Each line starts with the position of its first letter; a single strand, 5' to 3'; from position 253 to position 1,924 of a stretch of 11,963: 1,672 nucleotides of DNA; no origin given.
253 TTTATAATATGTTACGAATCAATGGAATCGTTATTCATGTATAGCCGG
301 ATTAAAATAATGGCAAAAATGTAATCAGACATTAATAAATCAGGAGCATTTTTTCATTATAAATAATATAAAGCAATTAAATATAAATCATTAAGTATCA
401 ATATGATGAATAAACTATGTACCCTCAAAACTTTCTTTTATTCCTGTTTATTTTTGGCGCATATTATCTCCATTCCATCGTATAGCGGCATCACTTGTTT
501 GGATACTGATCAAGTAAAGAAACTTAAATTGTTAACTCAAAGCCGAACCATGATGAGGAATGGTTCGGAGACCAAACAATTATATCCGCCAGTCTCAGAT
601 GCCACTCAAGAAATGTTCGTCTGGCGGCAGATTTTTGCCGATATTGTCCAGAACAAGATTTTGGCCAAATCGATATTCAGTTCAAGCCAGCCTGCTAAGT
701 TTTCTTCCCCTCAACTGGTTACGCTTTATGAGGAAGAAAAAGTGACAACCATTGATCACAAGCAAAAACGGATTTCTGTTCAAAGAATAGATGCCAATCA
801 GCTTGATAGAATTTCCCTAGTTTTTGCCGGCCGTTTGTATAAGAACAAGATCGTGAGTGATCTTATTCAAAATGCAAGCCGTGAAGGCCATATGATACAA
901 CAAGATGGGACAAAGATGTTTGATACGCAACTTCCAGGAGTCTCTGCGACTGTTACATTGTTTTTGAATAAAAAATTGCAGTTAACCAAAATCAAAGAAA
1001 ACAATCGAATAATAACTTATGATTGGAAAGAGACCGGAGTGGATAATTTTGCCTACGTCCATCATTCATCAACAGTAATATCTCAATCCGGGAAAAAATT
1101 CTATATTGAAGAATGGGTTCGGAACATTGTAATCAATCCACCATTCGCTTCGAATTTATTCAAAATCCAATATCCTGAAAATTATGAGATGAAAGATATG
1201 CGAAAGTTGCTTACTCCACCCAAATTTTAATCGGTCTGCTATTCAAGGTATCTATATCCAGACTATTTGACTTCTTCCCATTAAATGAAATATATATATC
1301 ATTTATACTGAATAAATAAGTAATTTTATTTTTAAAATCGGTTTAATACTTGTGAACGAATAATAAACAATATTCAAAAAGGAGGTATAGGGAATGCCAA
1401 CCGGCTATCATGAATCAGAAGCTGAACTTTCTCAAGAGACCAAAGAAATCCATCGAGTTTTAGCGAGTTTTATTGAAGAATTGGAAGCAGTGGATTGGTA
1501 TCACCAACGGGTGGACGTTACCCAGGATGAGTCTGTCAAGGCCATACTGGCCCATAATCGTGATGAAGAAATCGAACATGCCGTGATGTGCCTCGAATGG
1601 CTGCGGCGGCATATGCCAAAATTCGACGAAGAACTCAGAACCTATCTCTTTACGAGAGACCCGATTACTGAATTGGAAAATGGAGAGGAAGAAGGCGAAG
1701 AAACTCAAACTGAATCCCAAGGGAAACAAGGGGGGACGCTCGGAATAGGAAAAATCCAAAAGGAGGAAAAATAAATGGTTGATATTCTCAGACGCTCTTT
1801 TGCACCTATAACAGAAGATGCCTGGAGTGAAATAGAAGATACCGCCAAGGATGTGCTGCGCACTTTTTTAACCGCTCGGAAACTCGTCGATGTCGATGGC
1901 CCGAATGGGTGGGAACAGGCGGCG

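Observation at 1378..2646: Compact EncFtn–encapsulin nanocompartment operon with an identifiable cargo-loading peptide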

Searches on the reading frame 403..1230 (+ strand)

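Call 3: search_protein_families(library=pfam, proteins=[window:403-1230:+], max_evalue=0.01)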
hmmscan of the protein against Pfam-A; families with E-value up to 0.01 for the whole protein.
window:403-1230:+ (275 aa): 0 families

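Call 4: search_protein_families(library=ncbifam, proteins=[window:403-1230:+], max_evalue=0.01)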
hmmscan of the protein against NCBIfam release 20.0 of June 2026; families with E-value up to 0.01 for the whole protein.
window:403-1230:+ (275 aa): 0 families

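Call 46: search_protein_families(library=padloc, proteins=[window:403-1230:+], max_evalue=0.01)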
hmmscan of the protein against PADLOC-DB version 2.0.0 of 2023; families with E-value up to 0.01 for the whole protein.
window:403-1230:+ (275 aa): 1 family
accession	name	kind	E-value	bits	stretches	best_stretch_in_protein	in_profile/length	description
PDLC01592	Cas8a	-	0.0036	14.9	1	151-217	161-223/307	CAS-I-A; effector_LS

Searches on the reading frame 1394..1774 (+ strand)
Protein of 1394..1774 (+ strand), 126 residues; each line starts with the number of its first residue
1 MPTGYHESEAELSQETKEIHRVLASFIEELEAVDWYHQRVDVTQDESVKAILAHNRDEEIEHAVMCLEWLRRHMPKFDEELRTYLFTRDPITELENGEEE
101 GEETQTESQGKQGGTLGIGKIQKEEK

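Call 3: search_protein_families(library=pfam, proteins=[window:1394-1774:+], max_evalue=0.01)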
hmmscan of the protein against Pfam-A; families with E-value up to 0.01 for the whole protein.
window:1394-1774:+ (126 aa): 1 family
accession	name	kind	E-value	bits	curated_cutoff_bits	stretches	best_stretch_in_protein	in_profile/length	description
PF22277.2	EncFtn-like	-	8.7e-41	138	27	1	5-87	2-84/85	EncFtn-like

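Call 4: search_protein_families(library=ncbifam, proteins=[window:1394-1774:+], max_evalue=0.01)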
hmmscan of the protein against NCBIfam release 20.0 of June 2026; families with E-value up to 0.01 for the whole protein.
window:1394-1774:+ (126 aa): 2 families
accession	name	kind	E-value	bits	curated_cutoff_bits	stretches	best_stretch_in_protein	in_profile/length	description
TIGR04535.1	ferrit_encaps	subfamily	4.7e-45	152.2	125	1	5-121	1-113/114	encapsulin-associated ferritin-like protein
NF058679.1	EncB_fam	subfamily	3.3e-20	72.2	90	1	11-117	11-115/117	encapsulin nanocompartment ferritin-likeEncB family encapsulin nanocompartment ferritin-like cargo protein cargo protein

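Call 5: search_solved_structures(query=window:1394-1774:+, show_alignments=4, max_evalue=0.001)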
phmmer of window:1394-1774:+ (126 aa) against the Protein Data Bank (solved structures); distinct sequences matched with E-value up to 0.001: 12.
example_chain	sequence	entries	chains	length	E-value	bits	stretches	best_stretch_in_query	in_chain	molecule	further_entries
7oe2_1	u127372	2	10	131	1e-33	119.2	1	6-125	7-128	Haliangium ochraceum Encapsulated ferritin localisation sequence | Haliangium ochraceum encapsulated ferritin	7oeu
33bf_A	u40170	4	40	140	3.3e-33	117.5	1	5-124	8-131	Encapsulated ferritin-like protein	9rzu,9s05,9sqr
3k6c_A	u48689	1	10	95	1e-30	109.5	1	3-92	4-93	Uncharacterized protein NE0167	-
5n5f_A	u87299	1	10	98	6.5e-30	106.9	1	6-95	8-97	encapsulated ferritin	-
5da5_A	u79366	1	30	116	1.6e-29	105.7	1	5-95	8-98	Rru_A0973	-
5l8b_A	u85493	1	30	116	8.9e-29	103.2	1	5-95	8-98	Uncharacterized protein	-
6suw_A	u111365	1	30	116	8.9e-29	103.2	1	5-95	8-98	Uncharacterized protein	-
5l89_A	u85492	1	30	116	8.9e-29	103.2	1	5-95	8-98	Rru_A0973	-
6sv1_A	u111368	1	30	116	8.9e-29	103.2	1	5-95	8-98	Encapsulated Ferritin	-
5l8g_A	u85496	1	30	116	3.3e-28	101.4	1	5-95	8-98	Uncharacterized protein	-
5l8f_A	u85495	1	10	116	1.2e-26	96.3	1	5-95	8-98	Rru_A0973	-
7s8t_A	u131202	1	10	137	2.2e-06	31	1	19-76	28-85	EncC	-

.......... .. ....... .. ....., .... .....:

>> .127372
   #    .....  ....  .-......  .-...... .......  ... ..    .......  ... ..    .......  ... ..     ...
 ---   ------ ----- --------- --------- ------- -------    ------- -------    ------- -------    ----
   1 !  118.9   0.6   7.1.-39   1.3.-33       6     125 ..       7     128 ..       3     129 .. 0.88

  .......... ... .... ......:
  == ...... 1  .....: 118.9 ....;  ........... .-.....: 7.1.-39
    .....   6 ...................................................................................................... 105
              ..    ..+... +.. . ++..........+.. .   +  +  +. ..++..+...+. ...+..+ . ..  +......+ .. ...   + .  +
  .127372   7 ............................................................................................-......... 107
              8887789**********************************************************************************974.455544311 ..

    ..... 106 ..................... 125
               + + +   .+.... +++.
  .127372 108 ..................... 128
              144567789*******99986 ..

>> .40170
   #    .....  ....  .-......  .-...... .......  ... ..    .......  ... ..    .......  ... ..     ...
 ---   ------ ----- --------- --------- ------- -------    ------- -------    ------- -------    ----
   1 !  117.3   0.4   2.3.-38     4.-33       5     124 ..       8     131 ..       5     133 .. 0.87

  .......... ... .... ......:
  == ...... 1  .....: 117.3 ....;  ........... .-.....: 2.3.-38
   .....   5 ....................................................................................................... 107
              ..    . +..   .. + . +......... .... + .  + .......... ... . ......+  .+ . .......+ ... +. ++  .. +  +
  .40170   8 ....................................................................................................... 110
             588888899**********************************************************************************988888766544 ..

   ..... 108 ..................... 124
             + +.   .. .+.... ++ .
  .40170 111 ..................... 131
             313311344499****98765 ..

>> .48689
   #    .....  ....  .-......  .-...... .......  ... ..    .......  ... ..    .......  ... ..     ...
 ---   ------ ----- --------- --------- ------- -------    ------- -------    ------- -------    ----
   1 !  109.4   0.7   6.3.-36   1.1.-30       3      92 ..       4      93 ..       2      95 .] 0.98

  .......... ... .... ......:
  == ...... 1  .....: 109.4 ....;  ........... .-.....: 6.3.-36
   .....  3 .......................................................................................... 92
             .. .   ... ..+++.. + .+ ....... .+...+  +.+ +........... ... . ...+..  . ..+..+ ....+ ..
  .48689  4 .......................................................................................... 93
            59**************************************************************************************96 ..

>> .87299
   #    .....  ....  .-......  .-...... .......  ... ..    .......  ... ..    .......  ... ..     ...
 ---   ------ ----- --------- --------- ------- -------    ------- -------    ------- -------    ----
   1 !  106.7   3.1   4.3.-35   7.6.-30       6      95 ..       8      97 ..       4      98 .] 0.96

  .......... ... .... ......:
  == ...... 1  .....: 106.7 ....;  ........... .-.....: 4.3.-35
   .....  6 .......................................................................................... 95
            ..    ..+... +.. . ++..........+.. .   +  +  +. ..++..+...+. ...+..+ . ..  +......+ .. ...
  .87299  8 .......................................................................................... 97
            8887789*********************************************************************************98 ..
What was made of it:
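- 1394..1774 (+): EncFtn (encapsulated ferritin-like ferroxidase cargo), 126 aa. PDB 7oe2 H. ochraceum EncFtn at E = 1e-33 and R. rubrum 5da5 at 1.6e-29 (call 5).
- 1670..1735 (+): Acidic, Gly-rich flexible linker (residues 93-114, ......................: 8 Glu and 5 Gly in 22 residues). It lies beyond the structured EncFtn domain (Pfam match ends at residue 87, call 3) and aligns with the disordered C-terminal region of the H. ochraceum and R. rubrum-type cargos (call 5).
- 1736..1759 (+): Cargo-loading (targeting) peptide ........, followed by a KEEK tail. It aligns with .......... of the 7oe2 'encapsulated ferritin localisation sequence' chain (call 5).
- The C-terminal peptide aligns with the H. 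ochraceum localisation sequence (call 5).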

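Call 16: search_solved_structures(query=window:1394-1774:+, show_alignments=5, max_evalue=1e-29)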
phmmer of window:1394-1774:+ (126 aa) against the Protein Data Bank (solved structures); distinct sequences matched with E-value up to 1e-29: 4.
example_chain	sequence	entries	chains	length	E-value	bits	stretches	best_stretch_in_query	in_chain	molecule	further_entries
7oe2_1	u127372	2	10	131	1e-33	119.2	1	6-125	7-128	Haliangium ochraceum Encapsulated ferritin localisation sequence | Haliangium ochraceum encapsulated ferritin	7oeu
33bf_A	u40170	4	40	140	3.3e-33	117.5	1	5-124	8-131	Encapsulated ferritin-like protein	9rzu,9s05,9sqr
3k6c_A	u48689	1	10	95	1e-30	109.5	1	3-92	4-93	Uncharacterized protein NE0167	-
5n5f_A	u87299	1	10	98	6.5e-30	106.9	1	6-95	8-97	encapsulated ferritin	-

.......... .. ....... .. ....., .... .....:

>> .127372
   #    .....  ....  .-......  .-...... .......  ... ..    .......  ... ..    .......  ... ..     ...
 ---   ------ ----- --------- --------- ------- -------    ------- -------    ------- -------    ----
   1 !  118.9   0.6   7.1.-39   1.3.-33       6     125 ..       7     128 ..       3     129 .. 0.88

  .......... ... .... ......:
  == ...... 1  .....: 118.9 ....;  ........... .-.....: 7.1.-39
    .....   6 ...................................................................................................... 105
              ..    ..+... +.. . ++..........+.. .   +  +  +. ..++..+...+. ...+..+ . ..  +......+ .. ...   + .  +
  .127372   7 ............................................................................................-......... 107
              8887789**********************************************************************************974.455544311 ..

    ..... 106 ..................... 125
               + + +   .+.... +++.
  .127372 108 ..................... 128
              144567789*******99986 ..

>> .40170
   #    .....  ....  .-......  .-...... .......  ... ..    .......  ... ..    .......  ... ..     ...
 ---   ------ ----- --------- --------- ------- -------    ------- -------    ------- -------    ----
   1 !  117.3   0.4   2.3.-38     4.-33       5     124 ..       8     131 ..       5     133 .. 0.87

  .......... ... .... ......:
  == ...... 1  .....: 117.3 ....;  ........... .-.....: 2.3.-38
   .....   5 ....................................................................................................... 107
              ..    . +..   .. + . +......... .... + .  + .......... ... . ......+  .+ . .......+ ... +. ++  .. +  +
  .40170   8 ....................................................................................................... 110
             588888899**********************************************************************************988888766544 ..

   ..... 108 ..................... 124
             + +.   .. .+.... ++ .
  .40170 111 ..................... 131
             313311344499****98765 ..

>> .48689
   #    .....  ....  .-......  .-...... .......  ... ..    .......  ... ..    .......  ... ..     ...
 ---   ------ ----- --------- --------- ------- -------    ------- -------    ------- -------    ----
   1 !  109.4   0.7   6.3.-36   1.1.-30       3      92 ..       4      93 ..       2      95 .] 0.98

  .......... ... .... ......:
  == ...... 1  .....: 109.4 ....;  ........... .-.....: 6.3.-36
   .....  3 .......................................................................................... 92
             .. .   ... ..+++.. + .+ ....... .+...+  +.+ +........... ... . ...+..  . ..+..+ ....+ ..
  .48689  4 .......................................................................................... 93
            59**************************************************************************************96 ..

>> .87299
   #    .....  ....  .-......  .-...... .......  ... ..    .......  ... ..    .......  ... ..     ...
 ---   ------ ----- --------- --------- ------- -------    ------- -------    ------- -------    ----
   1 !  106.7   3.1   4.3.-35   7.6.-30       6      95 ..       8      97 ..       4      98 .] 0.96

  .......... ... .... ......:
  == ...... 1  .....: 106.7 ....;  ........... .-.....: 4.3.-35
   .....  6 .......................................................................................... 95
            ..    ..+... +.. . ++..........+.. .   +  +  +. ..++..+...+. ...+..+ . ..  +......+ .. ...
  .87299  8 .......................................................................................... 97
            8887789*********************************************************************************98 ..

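Call 21: list_cluster_members(proteins=[P0001, window:1394-1774:+, P0005])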
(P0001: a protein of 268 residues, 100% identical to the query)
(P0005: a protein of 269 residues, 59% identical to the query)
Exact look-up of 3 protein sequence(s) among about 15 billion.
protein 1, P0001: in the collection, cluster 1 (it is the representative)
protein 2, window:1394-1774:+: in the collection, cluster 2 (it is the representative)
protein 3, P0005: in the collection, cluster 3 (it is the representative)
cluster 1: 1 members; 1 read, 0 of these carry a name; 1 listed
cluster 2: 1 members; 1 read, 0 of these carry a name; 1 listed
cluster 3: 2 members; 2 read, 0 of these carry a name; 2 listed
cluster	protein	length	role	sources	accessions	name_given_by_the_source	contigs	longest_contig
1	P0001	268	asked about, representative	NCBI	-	-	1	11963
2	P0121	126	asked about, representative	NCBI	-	-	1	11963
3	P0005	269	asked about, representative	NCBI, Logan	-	-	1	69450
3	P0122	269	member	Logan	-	-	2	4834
